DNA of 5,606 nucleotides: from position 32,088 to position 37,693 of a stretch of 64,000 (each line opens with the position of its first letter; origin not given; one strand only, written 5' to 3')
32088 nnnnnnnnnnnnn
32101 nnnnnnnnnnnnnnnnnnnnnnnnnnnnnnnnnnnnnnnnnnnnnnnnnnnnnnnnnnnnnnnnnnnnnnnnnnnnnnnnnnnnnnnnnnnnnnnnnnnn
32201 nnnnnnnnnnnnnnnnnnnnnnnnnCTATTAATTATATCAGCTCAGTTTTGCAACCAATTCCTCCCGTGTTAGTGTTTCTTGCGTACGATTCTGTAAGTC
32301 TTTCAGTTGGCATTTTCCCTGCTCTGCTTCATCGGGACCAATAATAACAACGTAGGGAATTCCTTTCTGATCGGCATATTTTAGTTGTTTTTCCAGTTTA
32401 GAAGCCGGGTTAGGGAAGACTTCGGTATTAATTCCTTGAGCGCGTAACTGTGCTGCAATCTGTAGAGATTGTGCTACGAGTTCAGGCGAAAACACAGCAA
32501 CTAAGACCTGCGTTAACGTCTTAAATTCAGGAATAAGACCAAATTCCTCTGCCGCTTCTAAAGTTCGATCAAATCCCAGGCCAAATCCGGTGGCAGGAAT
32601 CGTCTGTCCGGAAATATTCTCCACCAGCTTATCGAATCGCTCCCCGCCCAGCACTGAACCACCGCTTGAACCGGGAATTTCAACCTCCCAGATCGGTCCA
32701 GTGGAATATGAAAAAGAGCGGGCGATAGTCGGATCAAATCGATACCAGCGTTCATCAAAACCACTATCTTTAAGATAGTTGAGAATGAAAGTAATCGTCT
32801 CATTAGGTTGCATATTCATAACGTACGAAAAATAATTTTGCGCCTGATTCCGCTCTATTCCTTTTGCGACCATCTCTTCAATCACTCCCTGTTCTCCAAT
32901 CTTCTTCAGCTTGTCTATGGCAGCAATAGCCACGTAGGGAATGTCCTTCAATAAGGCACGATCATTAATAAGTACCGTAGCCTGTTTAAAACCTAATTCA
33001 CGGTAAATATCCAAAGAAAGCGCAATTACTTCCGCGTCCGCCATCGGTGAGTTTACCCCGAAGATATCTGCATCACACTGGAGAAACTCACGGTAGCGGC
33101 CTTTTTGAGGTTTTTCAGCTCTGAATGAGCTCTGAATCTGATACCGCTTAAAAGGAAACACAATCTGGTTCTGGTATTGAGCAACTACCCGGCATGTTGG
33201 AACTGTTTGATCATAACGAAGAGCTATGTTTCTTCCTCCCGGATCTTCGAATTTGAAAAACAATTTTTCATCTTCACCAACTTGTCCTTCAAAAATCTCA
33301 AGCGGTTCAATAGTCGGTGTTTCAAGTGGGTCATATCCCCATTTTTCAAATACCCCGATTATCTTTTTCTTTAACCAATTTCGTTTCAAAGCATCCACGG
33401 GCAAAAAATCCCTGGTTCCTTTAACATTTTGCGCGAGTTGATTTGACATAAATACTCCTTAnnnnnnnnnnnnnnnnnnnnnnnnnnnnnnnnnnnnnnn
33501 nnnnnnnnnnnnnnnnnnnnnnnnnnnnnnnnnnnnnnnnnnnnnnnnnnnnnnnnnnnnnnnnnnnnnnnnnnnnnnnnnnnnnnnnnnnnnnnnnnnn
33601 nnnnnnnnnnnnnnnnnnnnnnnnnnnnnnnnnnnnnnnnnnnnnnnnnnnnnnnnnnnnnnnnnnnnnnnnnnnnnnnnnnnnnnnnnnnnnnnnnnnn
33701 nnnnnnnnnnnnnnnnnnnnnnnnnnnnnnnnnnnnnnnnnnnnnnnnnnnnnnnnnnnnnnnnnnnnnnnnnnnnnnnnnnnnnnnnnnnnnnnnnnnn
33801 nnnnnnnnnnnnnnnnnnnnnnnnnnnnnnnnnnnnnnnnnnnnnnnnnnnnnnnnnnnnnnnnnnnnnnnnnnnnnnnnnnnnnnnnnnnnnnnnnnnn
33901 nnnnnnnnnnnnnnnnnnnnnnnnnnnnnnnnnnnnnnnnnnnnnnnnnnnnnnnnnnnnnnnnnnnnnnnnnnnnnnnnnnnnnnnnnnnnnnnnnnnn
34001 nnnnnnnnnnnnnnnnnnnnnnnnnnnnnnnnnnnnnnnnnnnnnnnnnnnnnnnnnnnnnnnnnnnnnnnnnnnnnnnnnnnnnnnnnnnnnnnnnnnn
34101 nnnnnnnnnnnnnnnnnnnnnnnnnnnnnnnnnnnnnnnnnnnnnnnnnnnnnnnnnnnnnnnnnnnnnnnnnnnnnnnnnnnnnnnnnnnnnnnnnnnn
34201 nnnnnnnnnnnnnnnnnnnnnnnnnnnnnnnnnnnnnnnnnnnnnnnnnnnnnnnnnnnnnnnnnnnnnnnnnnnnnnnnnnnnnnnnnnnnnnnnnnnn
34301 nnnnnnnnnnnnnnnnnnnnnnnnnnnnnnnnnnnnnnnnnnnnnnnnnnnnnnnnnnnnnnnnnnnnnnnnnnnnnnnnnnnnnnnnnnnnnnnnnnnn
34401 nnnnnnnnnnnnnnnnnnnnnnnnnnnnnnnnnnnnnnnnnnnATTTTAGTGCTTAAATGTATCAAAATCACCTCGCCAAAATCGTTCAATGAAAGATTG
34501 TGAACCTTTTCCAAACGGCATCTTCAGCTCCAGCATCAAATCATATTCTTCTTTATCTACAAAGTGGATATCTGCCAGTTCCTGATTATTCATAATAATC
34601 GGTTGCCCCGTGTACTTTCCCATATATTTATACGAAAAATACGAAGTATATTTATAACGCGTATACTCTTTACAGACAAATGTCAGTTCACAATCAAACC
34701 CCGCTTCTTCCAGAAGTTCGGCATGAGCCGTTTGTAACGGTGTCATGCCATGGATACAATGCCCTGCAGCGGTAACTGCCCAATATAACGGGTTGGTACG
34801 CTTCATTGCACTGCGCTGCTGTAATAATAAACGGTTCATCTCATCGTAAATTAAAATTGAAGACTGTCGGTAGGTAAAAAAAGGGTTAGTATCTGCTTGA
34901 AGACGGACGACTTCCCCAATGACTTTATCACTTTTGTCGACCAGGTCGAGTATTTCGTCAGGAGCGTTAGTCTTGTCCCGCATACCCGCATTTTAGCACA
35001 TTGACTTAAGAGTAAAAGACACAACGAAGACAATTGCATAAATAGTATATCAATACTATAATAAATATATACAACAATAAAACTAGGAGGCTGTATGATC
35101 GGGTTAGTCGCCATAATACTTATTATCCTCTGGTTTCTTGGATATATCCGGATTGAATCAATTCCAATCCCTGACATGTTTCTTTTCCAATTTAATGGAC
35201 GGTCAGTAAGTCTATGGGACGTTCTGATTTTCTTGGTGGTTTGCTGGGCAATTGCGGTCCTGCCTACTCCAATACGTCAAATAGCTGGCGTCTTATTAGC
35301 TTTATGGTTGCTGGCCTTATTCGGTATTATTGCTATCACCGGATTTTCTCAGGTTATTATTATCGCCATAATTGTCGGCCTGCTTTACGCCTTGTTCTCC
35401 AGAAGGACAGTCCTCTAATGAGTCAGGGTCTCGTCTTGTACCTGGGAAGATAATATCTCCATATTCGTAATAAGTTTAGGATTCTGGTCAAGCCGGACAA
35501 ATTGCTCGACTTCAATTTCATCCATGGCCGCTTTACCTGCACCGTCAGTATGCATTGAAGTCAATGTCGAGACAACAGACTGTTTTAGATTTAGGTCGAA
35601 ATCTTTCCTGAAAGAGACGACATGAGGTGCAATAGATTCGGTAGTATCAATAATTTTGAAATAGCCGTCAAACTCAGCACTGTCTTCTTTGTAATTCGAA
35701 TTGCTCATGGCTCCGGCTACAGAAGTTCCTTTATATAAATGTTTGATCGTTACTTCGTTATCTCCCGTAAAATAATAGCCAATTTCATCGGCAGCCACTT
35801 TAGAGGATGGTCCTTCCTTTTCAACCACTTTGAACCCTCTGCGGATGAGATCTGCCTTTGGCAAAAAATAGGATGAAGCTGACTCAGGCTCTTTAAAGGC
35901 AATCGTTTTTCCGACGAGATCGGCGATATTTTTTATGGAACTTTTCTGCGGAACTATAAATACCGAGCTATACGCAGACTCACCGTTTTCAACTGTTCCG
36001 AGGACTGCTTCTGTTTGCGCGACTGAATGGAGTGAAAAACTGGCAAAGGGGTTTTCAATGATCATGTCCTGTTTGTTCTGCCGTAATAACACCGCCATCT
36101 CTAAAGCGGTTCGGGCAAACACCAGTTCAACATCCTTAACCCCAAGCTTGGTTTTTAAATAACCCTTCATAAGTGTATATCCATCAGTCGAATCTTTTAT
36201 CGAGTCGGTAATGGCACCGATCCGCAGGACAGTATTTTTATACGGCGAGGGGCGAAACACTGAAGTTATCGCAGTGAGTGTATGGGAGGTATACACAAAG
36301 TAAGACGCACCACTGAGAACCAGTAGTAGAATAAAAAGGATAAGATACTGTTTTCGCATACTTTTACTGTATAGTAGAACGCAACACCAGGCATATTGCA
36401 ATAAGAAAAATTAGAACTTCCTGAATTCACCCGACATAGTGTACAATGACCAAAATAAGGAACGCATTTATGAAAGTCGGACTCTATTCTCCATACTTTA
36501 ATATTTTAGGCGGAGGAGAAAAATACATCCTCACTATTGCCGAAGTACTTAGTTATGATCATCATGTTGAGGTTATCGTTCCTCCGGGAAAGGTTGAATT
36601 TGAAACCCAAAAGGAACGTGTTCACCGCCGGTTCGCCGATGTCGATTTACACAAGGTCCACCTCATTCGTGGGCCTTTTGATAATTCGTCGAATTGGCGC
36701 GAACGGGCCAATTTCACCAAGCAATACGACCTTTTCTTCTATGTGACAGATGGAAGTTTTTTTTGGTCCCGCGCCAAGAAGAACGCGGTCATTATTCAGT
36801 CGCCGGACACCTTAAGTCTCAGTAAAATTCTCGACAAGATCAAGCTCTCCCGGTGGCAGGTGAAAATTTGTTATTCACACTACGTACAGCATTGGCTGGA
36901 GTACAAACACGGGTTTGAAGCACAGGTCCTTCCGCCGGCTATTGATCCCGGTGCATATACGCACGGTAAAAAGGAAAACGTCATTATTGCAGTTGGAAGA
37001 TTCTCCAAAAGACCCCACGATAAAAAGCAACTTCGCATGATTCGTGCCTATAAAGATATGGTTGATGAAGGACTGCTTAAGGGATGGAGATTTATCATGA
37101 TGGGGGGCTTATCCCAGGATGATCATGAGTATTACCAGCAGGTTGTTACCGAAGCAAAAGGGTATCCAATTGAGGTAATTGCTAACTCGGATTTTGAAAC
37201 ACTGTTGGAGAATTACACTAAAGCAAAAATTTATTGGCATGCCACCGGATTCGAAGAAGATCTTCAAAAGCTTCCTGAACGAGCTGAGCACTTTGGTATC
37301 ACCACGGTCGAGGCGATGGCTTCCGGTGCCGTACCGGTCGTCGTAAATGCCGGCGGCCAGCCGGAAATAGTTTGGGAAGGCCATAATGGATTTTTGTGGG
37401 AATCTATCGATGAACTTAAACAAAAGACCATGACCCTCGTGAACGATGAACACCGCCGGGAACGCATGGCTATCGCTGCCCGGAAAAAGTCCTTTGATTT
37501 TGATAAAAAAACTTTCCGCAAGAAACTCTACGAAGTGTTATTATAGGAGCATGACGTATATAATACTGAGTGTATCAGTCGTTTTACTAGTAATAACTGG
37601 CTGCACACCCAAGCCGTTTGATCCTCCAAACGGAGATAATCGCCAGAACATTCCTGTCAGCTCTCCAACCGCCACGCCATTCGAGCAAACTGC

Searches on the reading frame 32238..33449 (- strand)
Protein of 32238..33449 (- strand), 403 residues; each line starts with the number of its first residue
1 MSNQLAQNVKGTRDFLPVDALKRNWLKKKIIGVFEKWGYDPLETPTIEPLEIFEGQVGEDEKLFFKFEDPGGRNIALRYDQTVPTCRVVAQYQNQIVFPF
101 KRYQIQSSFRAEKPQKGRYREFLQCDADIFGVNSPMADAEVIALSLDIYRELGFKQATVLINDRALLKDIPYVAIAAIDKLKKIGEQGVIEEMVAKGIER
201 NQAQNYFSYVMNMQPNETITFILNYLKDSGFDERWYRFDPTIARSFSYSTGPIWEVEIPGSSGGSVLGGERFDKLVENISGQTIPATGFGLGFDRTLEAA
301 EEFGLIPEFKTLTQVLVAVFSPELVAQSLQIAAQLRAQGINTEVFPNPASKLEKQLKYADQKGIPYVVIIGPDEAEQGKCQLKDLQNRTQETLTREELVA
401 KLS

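Call 5: search_protein_families(library=pfam, proteins=[window:32241-33449:-], max_evalue=0.01)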
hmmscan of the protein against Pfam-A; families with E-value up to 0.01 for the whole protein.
window:32241-33449:- (403 aa): 5 families
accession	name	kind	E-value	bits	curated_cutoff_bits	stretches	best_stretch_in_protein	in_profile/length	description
PF13393.11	tRNA-synt_His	-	3.1e-36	125.6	25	2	11-170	1-159/308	Histidyl-tRNA synthetase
PF03129.25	HGTP_anticodon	-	4.4e-20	72.1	21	1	314-402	1-91/94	Anticodon binding domain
PF00587.30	tRNA-synt_2b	-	7.7e-12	46.1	29.3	1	65-191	1-135/179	tRNA synthetase class II core domain (G, H, P, S and T)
PF00152.25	tRNA-synt_2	-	1.1e-05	25.1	25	1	101-225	93-198/308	tRNA synthetases class II (D, K and N)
PF12745.12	HGTP_anticodon2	-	0.00038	20.5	24.4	1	314-400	7-98/261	Anticodon binding domain of tRNAs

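Call 18: find_encoding_contigs(protein=window:32238-33449:-, flank=3000, max_places=4)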
Protein window:32238-33449:- (403 aa): no gene with exactly this product is on record in the collection.

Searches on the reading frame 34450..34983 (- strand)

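Call 5: search_protein_families(library=pfam, proteins=[window:34450-34983:-], max_evalue=0.01)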
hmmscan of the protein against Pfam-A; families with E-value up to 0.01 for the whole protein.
window:34450-34983:- (178 aa): 1 family
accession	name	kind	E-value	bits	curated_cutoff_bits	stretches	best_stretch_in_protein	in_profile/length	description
PF00293.34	NUDIX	-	6.2e-12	46.1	21.1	1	42-153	7-119/134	NUDIX domain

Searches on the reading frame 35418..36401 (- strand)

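Call 5: search_protein_families(library=pfam, proteins=[window:35418-36401:-], max_evalue=0.01)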
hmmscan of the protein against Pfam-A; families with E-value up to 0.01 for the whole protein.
window:35418-36401:- (328 aa): 1 family
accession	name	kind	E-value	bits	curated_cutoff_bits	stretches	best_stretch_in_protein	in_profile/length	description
PF12974.12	Phosphonate-bd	-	8.2e-37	127.3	27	1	72-306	13-239/242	ABC transporter, phosphonate, periplasmic substrate-binding protein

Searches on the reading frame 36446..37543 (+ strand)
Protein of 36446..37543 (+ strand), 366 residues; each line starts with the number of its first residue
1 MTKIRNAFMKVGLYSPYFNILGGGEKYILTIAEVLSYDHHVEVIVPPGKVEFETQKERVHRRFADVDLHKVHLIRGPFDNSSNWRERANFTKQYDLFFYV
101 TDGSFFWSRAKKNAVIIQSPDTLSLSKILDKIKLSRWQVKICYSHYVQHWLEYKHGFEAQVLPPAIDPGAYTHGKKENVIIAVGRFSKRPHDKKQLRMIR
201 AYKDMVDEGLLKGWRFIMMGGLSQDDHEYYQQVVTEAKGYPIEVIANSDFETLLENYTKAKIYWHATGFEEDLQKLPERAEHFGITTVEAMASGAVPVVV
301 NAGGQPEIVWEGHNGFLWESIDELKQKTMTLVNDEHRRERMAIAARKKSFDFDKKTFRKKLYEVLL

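Call 5: search_protein_families(library=pfam, proteins=[window:36446-37543:+], max_evalue=0.01)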
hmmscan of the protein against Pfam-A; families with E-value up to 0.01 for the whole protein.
window:36446-37543:+ (366 aa): 5 families
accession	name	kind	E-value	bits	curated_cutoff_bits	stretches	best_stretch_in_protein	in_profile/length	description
PF00534.26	Glycos_transf_1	-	3.3e-19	69.5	26.4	1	172-347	10-171/172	Glycosyl transferases group 1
PF13692.12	Glyco_trans_1_4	-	4.2e-12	46.9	27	1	178-334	2-142/142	Glycosyl transferases group 1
PF13439.12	Glyco_transf_4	-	4.5e-06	27.2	28.5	1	22-168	2-168/170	Glycosyltransferase Family 4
PF20706.3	GT4-conflict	-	0.00047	19.7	26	1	156-302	180-312/385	Family 4 Glycosyltransferase in conflict systems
PF13524.12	Glyco_trans_1_2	-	0.00075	19.9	25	1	241-348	28-128/144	Glycosyl transferase-like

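Call 16: search_protein_families(library=ncbifam, proteins=[window:36446-37543:+], max_evalue=0.1)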
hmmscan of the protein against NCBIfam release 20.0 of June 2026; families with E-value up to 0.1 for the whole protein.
window:36446-37543:+ (366 aa): 29 families (the best 25 are shown)
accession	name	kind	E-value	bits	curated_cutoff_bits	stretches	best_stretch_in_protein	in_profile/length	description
TIGR03999.1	thiol_BshA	equivalog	6.1e-13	48.4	273.7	1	272-357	274-362/375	N-acetyl-alpha-D-glucosaminyl L-malate synthase BshA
NF050056.1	ProtGlycPglH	equivalog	5.5e-08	32.3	600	1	172-363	174-348/354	GalNAc-alpha-(1->4)-GalNAc-alpha-(1->3)-diNAcBac-PP-undecaprenol alpha-1,4-N-acetyl-D-galactosaminyltransferase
NF041876.1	EPS_EpsE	equivalog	8.4e-08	31.9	400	1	275-348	300-375/389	exopolysaccharide biosynthesis GT4 family glycosyltransferase EpsE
TIGR03449.1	mycothiol_MshA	equivalog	1.1e-07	31.1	462.5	1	177-356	220-391/406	D-inositol-3-phosphate glycosyltransferase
TIGR03088.1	stp2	hypoth_equivalog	2.8e-06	26.6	409.05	1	272-348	274-352/374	TIGR03088 family PEP-CTERM/XrtA system glycosyltransferase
NF038229.1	Glyco4_Geo_Pelo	equivalog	4.4e-06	25.9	400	1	286-348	253-318/338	GPMC system family 4 glycosyltransferase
NF041010.1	glycosy_Agl16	equivalog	7.3e-06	25.1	575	1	160-360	159-343/352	glycosylation protein Agl16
NF001904.0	PRK00654.2-3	equivalog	3.1e-05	22.9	577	1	271-327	372-428/475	glycogen synthase GlgA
TIGR02149.1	glgA_Coryne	subfamily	4.2e-05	22.8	302.4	1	279-351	292-372/391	glycogen synthase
NF038295.1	EPS_HpsP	equivalog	4.3e-05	22.7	550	1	186-347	212-365/388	hormogonium polysaccharide biosynthesis glycosyltransferase HpsP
NF041139.1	TreT_Thcocales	equivalog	7.8e-05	21.6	775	1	280-348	323-391/412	trehalose synthase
TIGR02472.1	sucr_P_syn_N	equivalog_domain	0.00011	21.1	576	1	280-340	350-412/439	sucrose-phosphate synthase, putative, glycosyltransferase domain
TIGR04047.1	MSMEG_0565_glyc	hypoth_equivalog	0.00019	20.7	259.85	1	140-302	142-307/373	MSMEG_0565 family glycosyltransferase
NF012028.0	PRK15484.1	subfamily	0.00023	20.4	618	1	271-357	277-364/380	lipopolysaccharide N-acetylglucosaminyltransferase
TIGR02470.1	sucr_synth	equivalog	0.00024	19.3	810.4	1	280-323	653-696/784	sucrose synthase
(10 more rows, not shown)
